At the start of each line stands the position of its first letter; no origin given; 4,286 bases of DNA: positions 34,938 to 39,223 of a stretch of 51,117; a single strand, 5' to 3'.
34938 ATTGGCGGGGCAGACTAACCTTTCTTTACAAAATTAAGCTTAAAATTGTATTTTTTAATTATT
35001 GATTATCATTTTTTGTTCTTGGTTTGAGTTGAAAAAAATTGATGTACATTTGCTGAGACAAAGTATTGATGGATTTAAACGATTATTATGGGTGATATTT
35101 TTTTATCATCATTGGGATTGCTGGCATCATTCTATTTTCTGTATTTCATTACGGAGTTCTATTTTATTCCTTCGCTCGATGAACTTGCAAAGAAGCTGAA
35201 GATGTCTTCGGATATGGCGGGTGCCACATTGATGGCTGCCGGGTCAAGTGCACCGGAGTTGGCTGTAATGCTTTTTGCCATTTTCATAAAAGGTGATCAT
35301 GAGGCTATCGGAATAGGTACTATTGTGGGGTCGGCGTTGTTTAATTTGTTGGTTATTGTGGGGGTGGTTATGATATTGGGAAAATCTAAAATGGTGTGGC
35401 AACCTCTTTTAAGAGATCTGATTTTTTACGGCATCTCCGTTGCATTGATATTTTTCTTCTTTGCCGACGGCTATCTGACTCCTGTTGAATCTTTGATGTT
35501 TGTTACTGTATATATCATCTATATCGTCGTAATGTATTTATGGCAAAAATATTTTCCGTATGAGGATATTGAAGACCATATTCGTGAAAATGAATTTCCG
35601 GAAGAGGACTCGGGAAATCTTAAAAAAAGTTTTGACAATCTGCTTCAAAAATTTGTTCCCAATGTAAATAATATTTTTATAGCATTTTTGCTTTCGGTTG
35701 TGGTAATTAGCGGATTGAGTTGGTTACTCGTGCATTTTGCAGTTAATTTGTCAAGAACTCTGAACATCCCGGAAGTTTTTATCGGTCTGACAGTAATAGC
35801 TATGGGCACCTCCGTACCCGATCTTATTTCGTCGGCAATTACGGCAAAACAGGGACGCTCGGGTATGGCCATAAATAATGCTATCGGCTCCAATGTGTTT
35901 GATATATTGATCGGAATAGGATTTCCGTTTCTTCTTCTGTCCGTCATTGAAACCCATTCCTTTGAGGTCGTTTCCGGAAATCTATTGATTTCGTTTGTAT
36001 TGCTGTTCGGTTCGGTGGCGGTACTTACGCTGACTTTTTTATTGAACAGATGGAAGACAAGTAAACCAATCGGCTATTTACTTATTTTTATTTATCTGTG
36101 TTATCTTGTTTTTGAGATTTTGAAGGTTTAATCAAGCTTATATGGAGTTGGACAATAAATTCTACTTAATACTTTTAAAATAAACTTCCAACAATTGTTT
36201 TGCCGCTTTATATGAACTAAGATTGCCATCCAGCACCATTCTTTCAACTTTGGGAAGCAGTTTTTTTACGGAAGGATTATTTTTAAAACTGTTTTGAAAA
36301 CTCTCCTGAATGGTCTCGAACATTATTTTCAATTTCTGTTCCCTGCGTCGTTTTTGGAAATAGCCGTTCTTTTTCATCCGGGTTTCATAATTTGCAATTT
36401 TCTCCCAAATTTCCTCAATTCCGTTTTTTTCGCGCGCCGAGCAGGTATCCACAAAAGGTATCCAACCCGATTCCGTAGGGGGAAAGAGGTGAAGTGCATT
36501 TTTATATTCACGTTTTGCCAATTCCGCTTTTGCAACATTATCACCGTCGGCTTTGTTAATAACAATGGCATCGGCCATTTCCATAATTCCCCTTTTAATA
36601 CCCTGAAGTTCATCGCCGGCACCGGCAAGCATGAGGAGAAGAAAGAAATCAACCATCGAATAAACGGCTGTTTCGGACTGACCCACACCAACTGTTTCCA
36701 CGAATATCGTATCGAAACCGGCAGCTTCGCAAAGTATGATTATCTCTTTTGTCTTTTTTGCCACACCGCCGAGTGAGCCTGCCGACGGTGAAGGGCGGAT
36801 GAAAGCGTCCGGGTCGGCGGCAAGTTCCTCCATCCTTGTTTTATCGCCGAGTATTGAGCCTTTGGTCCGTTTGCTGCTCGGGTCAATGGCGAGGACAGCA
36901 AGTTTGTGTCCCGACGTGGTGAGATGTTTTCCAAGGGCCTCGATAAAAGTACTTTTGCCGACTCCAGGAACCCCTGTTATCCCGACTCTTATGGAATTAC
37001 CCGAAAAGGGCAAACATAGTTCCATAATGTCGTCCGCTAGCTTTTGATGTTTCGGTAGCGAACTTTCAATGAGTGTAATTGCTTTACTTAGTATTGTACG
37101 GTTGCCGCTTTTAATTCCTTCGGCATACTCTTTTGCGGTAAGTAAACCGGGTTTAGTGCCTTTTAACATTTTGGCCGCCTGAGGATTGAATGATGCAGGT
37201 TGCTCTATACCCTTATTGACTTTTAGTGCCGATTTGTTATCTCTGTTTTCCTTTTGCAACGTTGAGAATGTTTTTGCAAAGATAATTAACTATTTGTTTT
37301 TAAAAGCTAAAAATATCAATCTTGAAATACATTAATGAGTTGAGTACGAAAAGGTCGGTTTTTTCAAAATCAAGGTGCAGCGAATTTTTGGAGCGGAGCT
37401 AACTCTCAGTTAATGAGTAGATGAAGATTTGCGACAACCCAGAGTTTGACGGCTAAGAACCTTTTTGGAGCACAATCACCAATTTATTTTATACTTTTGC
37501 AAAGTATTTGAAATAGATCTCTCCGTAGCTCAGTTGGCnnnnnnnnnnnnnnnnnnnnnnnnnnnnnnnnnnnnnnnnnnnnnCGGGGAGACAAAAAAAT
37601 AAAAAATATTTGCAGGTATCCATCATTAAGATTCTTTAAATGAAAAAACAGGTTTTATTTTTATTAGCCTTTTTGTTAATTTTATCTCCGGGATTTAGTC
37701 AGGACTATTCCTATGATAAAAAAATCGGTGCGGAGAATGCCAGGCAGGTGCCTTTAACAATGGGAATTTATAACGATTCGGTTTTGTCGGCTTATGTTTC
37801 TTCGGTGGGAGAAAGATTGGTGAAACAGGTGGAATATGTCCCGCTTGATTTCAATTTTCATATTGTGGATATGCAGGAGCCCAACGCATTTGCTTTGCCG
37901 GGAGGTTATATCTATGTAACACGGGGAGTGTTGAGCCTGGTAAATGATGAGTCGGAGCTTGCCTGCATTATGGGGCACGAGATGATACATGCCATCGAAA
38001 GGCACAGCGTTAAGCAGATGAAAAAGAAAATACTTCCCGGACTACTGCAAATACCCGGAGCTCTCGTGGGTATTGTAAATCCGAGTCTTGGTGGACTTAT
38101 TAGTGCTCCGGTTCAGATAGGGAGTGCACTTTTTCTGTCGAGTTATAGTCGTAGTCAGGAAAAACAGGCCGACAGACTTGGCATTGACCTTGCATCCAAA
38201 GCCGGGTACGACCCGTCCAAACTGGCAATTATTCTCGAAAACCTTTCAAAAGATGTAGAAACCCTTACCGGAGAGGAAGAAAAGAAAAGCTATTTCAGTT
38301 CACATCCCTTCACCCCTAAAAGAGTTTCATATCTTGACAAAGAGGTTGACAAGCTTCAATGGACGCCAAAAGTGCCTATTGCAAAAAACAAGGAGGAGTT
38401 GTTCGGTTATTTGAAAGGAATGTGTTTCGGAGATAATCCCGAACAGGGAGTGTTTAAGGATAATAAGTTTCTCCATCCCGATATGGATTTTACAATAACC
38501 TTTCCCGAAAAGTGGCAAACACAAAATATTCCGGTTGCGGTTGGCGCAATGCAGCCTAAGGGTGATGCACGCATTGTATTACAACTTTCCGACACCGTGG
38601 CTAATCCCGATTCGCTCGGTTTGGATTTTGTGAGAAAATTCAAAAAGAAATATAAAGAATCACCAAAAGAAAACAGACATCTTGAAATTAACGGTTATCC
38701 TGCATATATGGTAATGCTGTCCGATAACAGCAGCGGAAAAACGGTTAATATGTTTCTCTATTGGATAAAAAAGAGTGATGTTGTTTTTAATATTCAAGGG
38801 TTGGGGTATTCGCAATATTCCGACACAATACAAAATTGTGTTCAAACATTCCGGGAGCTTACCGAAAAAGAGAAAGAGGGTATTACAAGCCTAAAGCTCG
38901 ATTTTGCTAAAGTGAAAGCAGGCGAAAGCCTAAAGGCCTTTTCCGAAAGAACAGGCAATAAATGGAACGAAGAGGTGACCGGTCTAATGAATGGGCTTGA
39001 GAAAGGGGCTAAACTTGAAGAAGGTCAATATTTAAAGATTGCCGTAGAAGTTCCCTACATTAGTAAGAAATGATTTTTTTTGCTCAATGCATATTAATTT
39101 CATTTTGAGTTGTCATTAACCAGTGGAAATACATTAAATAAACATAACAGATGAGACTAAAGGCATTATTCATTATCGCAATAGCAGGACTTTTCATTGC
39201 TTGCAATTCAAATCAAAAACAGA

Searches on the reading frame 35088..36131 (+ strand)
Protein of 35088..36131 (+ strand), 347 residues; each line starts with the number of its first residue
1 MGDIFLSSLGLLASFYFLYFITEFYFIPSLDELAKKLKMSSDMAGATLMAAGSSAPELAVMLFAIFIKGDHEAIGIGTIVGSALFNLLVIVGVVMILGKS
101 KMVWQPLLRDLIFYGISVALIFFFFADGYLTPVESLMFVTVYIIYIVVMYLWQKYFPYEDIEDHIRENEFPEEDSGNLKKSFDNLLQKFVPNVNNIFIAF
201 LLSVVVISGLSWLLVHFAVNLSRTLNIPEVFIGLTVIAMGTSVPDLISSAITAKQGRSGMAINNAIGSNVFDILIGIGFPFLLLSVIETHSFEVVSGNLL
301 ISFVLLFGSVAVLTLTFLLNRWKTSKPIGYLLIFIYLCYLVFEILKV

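Call 74: search_protein_families(library=pfam, proteins=[window:35088-36131:+], max_evalue=0.001)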
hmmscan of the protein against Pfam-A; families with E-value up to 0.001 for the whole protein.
window:35088-36131:+ (347 aa): 1 family
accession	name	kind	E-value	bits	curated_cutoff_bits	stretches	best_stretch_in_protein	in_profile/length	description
PF01699.29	Na_Ca_ex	-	2.1e-53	180.8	24.9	2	197-344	3-150/151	Sodium/calcium exchanger protein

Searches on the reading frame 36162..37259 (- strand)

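Call 74: search_protein_families(library=pfam, proteins=[window:36162-37259:-], max_evalue=0.001)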
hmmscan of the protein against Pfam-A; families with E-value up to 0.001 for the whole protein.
window:36162-37259:- (365 aa): 5 families
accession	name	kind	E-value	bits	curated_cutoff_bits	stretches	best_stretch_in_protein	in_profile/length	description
PF03308.22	MeaB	-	2.2e-109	365.1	23.1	1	57-329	1-272/273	Methylmalonyl Co-A mutase-associated GTPase MeaB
PF03029.23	ATP_bind_1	-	9.3e-06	26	27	1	94-132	1-39/240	Conserved hypothetical ATP binding protein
PF02492.25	cobW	-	1.4e-05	25.2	20.7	1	92-243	3-159/180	CobW/HypB/UreG, nucleotide-binding domain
PF13479.12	AAA_24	-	2e-05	25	27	1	89-192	2-75/195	AAA domain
PF13238.12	AAA_18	-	0.00022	22.1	29.4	0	92-118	1-26/128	AAA domain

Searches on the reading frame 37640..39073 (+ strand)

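Call 74: search_protein_families(library=pfam, proteins=[window:37640-39073:+], max_evalue=0.001)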
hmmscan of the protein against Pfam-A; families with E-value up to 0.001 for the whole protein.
window:37640-39073:+ (477 aa): 1 family
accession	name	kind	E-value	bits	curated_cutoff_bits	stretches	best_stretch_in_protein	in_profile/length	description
PF01435.24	Peptidase_M48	-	1.2e-32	113.7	20.3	1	51-235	5-185/186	Peptidase family M48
